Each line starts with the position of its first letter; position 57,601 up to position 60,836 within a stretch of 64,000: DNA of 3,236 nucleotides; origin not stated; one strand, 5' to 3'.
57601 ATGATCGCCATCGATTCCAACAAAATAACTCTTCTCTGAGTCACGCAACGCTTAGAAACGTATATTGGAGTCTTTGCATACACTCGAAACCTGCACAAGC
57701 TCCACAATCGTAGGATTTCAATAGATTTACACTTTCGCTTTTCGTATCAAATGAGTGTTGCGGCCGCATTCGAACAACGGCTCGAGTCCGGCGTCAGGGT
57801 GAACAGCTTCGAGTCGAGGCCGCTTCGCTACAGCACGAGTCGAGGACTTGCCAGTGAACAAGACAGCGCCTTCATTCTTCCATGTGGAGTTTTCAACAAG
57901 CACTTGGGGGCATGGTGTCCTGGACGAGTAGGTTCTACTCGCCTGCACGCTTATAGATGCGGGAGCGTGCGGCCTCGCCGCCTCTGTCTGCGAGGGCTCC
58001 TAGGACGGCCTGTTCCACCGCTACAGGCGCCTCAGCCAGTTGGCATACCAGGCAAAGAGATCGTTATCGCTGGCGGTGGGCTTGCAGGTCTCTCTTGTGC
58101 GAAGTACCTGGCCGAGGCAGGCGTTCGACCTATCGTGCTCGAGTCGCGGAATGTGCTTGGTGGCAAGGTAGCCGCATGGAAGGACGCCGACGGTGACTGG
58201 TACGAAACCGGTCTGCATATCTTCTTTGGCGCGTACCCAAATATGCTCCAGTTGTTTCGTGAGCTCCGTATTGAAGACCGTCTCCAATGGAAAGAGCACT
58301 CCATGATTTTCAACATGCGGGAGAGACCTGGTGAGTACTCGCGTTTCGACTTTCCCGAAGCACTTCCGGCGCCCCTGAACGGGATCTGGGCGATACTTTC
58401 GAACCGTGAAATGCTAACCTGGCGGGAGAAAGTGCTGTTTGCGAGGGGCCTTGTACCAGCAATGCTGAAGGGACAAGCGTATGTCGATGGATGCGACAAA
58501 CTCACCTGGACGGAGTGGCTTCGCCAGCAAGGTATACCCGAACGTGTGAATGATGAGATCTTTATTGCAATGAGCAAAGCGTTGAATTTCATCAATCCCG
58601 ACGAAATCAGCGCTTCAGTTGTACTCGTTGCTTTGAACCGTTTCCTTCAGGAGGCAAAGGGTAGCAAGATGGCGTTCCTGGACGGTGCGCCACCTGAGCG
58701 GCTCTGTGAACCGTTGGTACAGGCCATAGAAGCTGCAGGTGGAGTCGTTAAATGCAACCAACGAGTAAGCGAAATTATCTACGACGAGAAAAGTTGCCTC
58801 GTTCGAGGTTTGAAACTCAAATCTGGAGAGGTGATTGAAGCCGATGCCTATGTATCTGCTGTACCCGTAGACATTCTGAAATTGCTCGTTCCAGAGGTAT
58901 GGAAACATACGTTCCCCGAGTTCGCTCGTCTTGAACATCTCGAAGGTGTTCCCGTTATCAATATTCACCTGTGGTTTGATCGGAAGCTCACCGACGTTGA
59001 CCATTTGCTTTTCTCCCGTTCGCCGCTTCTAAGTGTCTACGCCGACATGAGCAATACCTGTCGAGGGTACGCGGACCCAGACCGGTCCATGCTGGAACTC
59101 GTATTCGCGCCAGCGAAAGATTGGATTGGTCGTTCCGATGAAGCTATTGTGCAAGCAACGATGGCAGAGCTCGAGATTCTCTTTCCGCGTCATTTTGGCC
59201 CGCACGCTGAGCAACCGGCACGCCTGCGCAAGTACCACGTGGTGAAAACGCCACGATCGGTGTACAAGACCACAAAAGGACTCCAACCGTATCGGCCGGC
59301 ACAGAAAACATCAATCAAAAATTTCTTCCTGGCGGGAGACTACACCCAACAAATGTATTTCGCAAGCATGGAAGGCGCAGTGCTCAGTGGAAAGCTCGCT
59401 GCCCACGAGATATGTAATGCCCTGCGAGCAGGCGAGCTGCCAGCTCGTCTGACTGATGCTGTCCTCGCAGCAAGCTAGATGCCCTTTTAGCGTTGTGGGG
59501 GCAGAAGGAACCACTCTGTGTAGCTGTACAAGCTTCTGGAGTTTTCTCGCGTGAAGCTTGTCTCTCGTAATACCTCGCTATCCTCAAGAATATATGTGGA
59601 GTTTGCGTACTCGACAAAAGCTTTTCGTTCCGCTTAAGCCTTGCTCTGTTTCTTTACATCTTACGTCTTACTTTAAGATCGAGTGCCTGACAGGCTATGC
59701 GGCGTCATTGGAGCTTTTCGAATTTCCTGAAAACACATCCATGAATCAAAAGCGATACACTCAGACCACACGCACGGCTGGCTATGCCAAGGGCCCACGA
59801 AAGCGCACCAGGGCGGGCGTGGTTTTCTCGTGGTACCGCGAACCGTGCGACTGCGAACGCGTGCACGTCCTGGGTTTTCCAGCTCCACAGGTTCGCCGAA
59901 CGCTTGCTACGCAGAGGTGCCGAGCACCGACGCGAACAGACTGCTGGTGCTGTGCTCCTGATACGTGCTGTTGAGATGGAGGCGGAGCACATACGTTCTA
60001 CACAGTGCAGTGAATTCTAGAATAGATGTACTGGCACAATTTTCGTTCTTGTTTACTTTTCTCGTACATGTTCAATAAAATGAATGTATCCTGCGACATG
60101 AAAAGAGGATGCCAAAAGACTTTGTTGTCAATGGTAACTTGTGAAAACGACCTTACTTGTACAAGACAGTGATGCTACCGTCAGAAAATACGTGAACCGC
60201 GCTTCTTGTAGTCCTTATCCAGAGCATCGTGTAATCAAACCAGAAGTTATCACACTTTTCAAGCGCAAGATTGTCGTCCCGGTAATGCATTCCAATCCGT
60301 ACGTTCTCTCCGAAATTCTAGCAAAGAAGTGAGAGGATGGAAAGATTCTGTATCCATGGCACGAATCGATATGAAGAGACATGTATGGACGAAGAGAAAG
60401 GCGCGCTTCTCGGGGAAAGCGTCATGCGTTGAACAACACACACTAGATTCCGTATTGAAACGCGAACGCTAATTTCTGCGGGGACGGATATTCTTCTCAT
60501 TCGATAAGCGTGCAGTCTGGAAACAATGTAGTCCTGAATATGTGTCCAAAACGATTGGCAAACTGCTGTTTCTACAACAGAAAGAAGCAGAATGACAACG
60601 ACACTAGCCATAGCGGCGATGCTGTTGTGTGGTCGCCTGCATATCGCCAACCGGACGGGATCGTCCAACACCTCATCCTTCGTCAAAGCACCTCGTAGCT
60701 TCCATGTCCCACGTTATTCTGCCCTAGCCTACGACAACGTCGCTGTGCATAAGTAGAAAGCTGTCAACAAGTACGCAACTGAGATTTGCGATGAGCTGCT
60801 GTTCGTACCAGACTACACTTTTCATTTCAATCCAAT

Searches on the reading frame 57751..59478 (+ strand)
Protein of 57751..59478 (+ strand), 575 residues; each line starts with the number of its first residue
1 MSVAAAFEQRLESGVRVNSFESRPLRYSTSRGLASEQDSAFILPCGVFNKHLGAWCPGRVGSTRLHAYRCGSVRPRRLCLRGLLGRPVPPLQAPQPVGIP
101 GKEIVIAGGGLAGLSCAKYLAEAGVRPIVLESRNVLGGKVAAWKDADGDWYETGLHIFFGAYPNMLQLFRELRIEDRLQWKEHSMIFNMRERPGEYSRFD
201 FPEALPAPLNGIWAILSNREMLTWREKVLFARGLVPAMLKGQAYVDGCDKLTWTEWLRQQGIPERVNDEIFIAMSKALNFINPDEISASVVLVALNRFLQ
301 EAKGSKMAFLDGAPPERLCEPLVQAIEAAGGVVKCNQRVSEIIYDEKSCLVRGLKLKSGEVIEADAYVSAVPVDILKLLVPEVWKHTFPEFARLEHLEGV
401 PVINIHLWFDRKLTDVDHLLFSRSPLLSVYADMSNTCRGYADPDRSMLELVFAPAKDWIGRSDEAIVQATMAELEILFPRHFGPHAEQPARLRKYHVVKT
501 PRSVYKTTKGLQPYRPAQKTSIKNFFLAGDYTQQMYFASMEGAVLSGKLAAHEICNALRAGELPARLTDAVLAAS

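Call 16: find_encoding_contigs(protein=window:57751-59478:+, flank=10000, max_places=6)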
Protein window:57751-59478:+ (575 aa): 2 contigs read that carry it; 2 places shown.
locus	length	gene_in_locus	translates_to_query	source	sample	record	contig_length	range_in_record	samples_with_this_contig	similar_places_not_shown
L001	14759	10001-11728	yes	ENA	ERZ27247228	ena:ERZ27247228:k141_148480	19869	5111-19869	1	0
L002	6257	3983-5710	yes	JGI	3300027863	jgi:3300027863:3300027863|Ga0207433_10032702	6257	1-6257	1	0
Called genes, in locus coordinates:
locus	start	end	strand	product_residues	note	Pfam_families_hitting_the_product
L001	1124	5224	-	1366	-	PF14678:FANCI_S4 (faint)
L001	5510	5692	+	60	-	-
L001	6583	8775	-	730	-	PF00009:GTP_EFTU, PF22042:EF-G_D2, PF03144:GTP_EFTU_D2, PF14492:EFG_III, PF16658:RF3_C (weak), PF03764:EFG_IV, PF00679:EFG_C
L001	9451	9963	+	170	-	-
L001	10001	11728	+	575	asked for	PF01266:DAO (faint), PF07992:Pyr_redox_2 (faint), PF13450:NAD_binding_8, PF01593:Amino_oxidase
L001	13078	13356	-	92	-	-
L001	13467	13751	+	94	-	-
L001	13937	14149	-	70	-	-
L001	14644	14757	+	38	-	?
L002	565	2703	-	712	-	PF00009:GTP_EFTU, PF03144:GTP_EFTU_D2, PF22042:EF-G_D2, PF14492:EFG_III, PF16658:RF3_C (weak), PF03764:EFG_IV, PF00679:EFG_C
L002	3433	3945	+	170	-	-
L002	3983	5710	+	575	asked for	PF01266:DAO (faint), PF07992:Pyr_redox_2 (faint), PF13450:NAD_binding_8, PF01593:Amino_oxidase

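Call 17: search_protein_families(library=pfam, proteins=[window:57751-59478:+])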
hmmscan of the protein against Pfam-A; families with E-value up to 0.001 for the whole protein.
window:57751-59478:+ (575 aa): 10 families
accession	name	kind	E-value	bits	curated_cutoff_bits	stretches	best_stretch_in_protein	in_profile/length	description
PF01593.30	Amino_oxidase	-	4e-90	303.6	19.8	1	111-554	1-442/443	Flavin containing amine oxidoreductase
PF13450.12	NAD_binding_8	-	3.3e-15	56.5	21.9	1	106-172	1-68/68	NAD(P)-binding Rossmann-like domain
PF01266.30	DAO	-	1.4e-08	35.1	27.9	1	104-137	2-35/353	FAD dependent oxidoreductase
PF07992.20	Pyr_redox_2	-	1.6e-06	28.2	26.1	0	103-140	2-40/291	Pyridine nucleotide-disulphide oxidoreductase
PF00890.30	FAD_binding_2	-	0.00014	21.7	20.4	1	104-141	2-39/414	FAD binding domain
PF21799.2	MurD-like_N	-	0.00016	22.3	27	1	102-135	1-34/88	Mur ligase MurD-like, N-terminal domain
PF01946.23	Thi4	-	0.00018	21.3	26.2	1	102-139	18-56/235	Thi4 family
PF01494.25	FAD_binding_3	-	0.00025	20.8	22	1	103-134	3-34/349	FAD binding domain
PF12831.13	FAD_oxidored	-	0.00029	20.7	27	1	103-141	1-39/416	FAD dependent oxidoreductase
PF03486.20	HI0933_like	-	0.00052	20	50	0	103-141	2-40/244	HI0933-like protein Rossmann domain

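Call 18: list_cluster_members(proteins=[window:57751-59478:+, window:54334-56646:-, window:10347-12920:+, window:46194-47639:+])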
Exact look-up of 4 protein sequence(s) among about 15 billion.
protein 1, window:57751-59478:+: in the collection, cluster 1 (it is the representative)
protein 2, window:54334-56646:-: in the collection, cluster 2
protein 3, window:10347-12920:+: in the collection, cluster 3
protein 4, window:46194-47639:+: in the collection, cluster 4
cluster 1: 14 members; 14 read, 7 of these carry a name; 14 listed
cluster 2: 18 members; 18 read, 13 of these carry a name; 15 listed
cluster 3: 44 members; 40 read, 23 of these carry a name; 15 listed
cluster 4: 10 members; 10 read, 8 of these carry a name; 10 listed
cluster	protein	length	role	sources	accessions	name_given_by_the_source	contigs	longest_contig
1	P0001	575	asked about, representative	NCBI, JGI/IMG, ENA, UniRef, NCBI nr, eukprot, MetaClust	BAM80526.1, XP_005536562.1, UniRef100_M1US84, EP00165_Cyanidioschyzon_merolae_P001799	phytoene desaturase [Cyanidioschyzon merolae strain 10D] | Amine oxidase n=1 Tax=Cyanidioschyzon merolae (strain NIES-3377 / 10D) TaxID=280699 ... | XP_005536562.1 phytoene desaturase [Cyanidioschyzon merolae strain 10D]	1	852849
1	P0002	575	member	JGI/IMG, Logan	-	15-cis-phytoene desaturase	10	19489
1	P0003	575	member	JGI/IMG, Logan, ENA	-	15-cis-phytoene desaturase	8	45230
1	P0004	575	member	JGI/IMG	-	15-cis-phytoene desaturase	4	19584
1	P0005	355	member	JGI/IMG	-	15-cis-phytoene desaturase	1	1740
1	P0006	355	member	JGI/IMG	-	15-cis-phytoene desaturase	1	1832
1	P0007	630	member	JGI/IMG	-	15-cis-phytoene desaturase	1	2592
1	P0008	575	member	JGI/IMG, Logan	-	-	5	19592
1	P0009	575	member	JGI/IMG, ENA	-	-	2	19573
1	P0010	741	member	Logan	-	-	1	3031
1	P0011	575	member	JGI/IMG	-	-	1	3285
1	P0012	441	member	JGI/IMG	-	-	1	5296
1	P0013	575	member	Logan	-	-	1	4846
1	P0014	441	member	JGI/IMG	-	-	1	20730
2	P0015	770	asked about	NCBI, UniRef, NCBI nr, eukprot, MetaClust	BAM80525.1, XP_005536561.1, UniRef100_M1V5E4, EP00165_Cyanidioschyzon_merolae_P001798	chloroplast translation elongation factor G [Cyanidioschyzon merolae strain 10D] | Elongation factor G, mitochondrial n=1 Tax=Cyanidioschyzon merolae (strain NIES-3377 / ... | XP_005536561.1 chloroplast translation elongation factor G [Cyanidioschyzon merolae ...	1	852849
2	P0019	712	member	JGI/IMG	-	elongation factor G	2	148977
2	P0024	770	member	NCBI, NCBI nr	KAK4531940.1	hypothetical protein CCYA_CCYA10G2797 [Cyanidiococcus yangmingshanensis]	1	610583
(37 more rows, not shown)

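Call 40: find_encoding_contigs(protein=P0024, flank=10000, max_places=4)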
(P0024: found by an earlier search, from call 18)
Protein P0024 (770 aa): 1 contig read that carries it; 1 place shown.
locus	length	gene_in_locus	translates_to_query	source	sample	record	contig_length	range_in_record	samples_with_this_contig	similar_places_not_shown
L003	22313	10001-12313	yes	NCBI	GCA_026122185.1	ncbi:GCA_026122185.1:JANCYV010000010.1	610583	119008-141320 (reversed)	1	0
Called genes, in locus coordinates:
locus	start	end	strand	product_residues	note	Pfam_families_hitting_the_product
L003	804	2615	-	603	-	PF04597:Ribophorin_I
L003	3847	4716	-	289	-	-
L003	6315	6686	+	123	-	-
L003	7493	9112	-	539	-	PF01266:DAO, PF01593:Amino_oxidase, PF13450:NAD_binding_8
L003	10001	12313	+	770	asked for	PF00009:GTP_EFTU, PF22042:EF-G_D2, PF03144:GTP_EFTU_D2, PF14492:EFG_III, PF16658:RF3_C (weak), PF03764:EFG_IV, PF00679:EFG_C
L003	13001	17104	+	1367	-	PF14678:FANCI_S4 (weak)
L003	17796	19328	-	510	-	PF13328:HD_4, PF04607:RelA_SpoT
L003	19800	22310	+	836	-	-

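Call 46: find_encoding_contigs(protein=P0019, flank=10000, max_places=4)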
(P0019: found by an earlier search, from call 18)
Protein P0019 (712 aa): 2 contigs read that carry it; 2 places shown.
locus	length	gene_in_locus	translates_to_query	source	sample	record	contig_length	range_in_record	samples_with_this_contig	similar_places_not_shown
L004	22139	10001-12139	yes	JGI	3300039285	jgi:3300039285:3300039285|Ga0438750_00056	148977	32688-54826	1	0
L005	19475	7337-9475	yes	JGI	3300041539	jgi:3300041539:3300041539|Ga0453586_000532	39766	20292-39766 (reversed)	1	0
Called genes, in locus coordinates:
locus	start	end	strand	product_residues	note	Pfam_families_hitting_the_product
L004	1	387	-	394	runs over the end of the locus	PF04597:Ribophorin_I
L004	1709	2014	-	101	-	-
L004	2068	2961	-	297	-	-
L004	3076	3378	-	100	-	-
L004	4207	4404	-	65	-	-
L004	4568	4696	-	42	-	-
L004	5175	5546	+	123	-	-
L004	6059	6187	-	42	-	-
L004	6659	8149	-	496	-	PF01266:DAO (faint), PF07992:Pyr_redox_2 (faint), PF13450:NAD_binding_8, PF01593:Amino_oxidase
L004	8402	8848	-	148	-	-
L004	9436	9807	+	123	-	-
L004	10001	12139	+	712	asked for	PF00009:GTP_EFTU, PF03144:GTP_EFTU_D2, PF22042:EF-G_D2, PF14492:EFG_III, PF16658:RF3_C (weak), PF03764:EFG_IV, PF00679:EFG_C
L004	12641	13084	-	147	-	-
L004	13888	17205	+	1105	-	PF14678:FANCI_S4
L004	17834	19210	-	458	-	PF13328:HD_4, PF04607:RelA_SpoT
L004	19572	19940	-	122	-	-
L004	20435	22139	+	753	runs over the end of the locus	-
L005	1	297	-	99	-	?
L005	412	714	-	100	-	-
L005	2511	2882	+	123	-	-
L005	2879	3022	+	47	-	-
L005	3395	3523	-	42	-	-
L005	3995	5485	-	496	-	PF01266:DAO (faint), PF07992:Pyr_redox_2 (faint), PF13450:NAD_binding_8, PF01593:Amino_oxidase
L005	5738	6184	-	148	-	-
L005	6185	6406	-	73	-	-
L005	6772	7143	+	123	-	-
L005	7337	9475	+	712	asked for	PF00009:GTP_EFTU, PF03144:GTP_EFTU_D2, PF22042:EF-G_D2, PF14492:EFG_III, PF16658:RF3_C (weak), PF03764:EFG_IV, PF00679:EFG_C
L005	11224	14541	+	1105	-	PF14678:FANCI_S4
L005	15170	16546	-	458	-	PF13328:HD_4, PF04607:RelA_SpoT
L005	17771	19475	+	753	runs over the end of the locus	-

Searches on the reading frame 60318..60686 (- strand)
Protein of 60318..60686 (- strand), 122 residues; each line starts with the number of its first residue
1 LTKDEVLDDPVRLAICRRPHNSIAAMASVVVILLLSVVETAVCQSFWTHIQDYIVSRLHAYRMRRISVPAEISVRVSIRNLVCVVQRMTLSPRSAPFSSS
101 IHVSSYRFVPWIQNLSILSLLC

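Call 81: search_protein_families(library=pfam, proteins=[window:60318-60686:-], max_evalue=0.1)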
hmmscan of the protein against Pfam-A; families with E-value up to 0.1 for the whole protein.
window:60318-60686:- (122 aa): 1 family
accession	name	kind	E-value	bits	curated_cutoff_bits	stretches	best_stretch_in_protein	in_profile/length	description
PF11374.13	DUF3176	-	0.061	14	27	1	20-62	20-64/105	Protein of unknown function (DUF3176)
